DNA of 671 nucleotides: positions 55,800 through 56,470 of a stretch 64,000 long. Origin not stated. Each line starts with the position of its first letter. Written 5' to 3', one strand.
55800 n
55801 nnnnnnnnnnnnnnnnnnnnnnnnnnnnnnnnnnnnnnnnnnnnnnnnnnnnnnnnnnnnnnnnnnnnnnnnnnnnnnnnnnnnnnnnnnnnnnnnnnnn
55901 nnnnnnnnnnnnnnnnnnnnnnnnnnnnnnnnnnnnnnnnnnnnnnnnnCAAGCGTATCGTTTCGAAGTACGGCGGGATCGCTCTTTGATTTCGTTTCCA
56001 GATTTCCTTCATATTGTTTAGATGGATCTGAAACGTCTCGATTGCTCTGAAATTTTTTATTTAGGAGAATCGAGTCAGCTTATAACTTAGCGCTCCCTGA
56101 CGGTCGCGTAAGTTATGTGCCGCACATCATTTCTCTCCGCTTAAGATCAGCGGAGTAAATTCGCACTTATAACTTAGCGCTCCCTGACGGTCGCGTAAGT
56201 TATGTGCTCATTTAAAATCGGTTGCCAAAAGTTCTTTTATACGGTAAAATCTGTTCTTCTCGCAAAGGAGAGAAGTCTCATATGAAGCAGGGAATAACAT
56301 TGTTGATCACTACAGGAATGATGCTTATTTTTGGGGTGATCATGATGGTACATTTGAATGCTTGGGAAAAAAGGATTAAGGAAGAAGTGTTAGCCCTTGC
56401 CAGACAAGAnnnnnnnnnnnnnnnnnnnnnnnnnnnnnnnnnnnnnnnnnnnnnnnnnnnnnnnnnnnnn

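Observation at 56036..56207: Family of structured two-hairpin intergenic elements (two tandem copies here, a third at 59434-59515) with a shared linker and covarying stems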

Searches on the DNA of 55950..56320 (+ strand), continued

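Call 57: search_with_rna_model(model_id=R1, sources=[L075, L076, L077, L078], max_evalue=1, filters=off)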
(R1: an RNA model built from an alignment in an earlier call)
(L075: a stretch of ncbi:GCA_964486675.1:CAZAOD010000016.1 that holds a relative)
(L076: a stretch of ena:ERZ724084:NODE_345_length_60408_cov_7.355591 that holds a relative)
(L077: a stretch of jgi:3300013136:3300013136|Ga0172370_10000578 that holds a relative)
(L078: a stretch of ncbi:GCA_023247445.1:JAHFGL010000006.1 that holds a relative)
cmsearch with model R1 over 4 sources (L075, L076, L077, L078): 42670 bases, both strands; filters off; matches with E-value up to 1: 4.
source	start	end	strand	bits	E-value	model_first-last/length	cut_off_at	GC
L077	2618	2685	+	50.4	1.5e-10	1-67/67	no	0.35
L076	1692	1761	+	45.4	3e-09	1-67/67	no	0.53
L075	1618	1683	+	18.4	0.027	1-67/67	no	0.45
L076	1571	1628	+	14.5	0.29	1-67/67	no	0.47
